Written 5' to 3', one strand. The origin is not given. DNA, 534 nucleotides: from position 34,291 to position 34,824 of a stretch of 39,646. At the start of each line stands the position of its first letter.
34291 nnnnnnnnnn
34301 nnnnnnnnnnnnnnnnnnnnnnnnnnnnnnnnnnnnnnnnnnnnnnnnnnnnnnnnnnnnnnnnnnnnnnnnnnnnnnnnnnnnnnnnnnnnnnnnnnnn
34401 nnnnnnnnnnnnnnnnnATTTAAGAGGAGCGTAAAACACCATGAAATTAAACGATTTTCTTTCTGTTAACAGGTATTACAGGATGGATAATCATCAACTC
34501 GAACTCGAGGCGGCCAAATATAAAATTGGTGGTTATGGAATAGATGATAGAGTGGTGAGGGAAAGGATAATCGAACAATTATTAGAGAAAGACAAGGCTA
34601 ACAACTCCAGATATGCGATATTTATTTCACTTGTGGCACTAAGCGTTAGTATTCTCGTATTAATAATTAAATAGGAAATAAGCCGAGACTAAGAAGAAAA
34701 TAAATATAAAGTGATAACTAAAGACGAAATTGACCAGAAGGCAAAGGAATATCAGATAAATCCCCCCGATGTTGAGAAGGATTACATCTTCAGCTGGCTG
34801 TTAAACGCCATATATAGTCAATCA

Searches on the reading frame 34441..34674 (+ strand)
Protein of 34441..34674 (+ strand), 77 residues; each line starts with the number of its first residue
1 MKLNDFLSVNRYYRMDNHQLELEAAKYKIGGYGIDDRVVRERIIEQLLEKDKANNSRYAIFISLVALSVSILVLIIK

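Call 3: search_protein_families(library=pfam, proteins=[window:34441-34674:+], max_evalue=0.1)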
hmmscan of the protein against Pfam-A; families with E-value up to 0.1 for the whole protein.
window:34441-34674:+ (77 aa): 0 families

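Call 4: search_protein_families(library=padloc, proteins=[window:34441-34674:+], max_evalue=0.1)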
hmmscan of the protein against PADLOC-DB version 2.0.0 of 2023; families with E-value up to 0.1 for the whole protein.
window:34441-34674:+ (77 aa): 0 families

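Call 5: search_protein_families(library=ncbifam, proteins=[window:34441-34674:+], max_evalue=0.1)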
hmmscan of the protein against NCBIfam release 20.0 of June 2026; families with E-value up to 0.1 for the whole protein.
window:34441-34674:+ (77 aa): 0 families

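Call 24: find_homologous_proteins(query=window:34441-34674:+, max_evalue=0.01)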
Query window:34441-34674:+ (77 aa): 27 proteins with E <= 0.01 among 28 candidates.
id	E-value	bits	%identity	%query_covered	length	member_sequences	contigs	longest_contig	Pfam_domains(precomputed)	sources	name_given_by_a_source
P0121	1.3e-40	154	100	100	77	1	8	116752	-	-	-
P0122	9.9e-39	148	97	100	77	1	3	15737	-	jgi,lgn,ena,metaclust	metaclust:\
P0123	1.1e-28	116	76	96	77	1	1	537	-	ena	-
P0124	1.9e-28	115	72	99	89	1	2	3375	-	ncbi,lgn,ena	-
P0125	5.7e-28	114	76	92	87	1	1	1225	-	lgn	-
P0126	6.0e-28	114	79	88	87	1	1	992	-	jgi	-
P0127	7.7e-28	113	75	94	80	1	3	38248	-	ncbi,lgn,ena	-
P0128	6.3e-26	107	69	94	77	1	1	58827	-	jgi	jgi:hypothetical protein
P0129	1.1e-25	107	73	74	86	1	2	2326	-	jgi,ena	-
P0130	1.9e-25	106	73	99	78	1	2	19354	-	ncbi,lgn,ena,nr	ncbi:MAG: hypothetical protein MUP45_00080 [Candidatus Marinimicrobia bacterium]|nr:hypothetical pro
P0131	2.4e-25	105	69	92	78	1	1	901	-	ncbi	-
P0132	4.5e-25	105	74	97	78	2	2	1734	-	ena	-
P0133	8.0e-25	104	70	95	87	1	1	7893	-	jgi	jgi:hypothetical protein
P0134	1.4e-24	103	72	92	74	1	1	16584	-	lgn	-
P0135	1.9e-24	103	67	97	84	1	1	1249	-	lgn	-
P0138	1.3e-22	97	68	96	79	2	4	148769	-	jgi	-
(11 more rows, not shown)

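Call 25: find_encoding_contigs(protein=P0138, flank=5000, max_places=3)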
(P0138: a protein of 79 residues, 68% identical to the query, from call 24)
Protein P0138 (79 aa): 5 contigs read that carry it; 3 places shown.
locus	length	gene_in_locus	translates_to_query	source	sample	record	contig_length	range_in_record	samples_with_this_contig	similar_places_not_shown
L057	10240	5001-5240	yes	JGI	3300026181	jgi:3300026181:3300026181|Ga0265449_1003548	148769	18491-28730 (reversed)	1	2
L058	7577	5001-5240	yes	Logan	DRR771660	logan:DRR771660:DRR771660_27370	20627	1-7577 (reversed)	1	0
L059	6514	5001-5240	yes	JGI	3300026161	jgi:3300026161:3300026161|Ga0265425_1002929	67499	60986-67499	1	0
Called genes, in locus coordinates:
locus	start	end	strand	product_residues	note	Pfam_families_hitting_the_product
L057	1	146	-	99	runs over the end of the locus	PF00076:RRM_1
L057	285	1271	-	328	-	PF07907:YibE_F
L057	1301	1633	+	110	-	PF04020:Phage_holin_4_2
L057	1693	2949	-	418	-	PF13399:LytR_C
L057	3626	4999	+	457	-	PF06821:Ser_hydrolase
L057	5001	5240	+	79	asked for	-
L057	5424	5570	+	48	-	-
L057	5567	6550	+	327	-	PF02615:Ldh_2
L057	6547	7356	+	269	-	PF00795:CN_hydrolase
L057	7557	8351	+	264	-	-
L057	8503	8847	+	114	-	-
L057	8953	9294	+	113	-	PF07883:Cupin_2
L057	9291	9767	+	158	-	PF01988:VIT1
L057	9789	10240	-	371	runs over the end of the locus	-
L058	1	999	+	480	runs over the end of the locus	PF02689:Herpes_Helicase (faint), PF05970:PIF1, PF13245:AAA_19, PF13604:AAA_30, PF21530:Pif1_2B_dom (weak), PF13538:UvrD_C_2 (weak)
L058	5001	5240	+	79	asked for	-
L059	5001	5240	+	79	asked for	-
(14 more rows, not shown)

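Call 26: find_encoding_contigs(protein=P0128, flank=5000, max_places=2)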
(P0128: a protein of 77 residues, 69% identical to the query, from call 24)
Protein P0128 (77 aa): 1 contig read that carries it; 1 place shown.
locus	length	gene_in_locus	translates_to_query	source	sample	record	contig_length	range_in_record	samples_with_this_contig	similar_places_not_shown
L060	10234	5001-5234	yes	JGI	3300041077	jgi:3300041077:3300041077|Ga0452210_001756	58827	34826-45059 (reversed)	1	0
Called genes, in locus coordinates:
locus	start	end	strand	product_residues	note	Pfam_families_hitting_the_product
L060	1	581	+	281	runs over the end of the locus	PF00535:Glycos_transf_2, PF13641:Glyco_tranf_2_3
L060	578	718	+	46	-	-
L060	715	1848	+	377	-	PF13439:Glyco_transf_4, PF20706:GT4-conflict, PF00534:Glycos_transf_1, PF13692:Glyco_trans_1_4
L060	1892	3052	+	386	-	PF13439:Glyco_transf_4, PF13477:Glyco_trans_4_2 (weak), PF13579:Glyco_trans_4_4, PF00534:Glycos_transf_1, PF13692:Glyco_trans_1_4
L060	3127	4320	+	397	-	PF13439:Glyco_transf_4, PF13477:Glyco_trans_4_2 (weak), PF13579:Glyco_trans_4_4, PF00534:Glycos_transf_1, PF13692:Glyco_trans_1_4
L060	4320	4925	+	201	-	PF01209:Ubie_methyltran, PF03848:TehB (weak), PF13489:Methyltransf_23, PF03291:mRNA_G-N7_MeTrfase (weak), PF13847:Methyltransf_31, PF08241:Methyltransf_11, PF08242:Methyltransf_12, PF13649:Methyltransf_25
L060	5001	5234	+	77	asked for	-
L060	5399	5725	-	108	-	-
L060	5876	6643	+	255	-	-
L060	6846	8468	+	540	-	-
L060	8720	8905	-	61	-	-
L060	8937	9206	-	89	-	-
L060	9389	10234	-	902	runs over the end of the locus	PF03699:UPF0182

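Call 27: find_encoding_contigs(protein=P0127, flank=5000, max_places=2)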
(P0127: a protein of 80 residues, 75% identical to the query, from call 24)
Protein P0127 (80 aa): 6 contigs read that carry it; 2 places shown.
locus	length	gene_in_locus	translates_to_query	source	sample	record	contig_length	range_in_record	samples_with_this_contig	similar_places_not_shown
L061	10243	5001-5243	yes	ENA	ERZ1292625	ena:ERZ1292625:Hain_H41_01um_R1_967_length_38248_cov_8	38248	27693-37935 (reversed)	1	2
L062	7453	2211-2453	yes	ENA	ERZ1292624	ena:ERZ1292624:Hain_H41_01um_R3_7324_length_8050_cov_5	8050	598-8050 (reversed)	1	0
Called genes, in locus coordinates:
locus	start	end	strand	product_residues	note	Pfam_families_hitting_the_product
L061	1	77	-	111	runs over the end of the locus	-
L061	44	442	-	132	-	-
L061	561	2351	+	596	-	PF12161:HsdM_N, PF02384:N6_Mtase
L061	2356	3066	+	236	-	-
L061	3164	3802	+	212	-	PF13643:DUF4145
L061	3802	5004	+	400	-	PF01420:Methylase_S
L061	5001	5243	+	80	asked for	-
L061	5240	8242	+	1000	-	PF04313:HSDR_N, PF04851:ResIII, PF18766:SWI2_SNF2, PF00270:DEAD (weak), PF22679:T1R_D3-like, PF11867:T1RH-like_C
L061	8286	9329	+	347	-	PF09903:DUF2130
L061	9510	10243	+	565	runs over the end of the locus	PF00239:Resolvase, PF07508:Recombinase, PF13408:Zn_ribbon_recom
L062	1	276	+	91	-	?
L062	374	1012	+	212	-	PF13643:DUF4145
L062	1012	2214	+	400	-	PF01420:Methylase_S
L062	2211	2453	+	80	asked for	-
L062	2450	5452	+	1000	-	PF04313:HSDR_N, PF04851:ResIII, PF18766:SWI2_SNF2, PF00270:DEAD (weak), PF22679:T1R_D3-like, PF11867:T1RH-like_C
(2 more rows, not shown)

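Call 70: search_protein_families(library=phrogs, proteins=[window:34441-34674:+], max_evalue=0.01)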
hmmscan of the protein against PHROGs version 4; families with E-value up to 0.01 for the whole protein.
window:34441-34674:+ (77 aa): 0 families
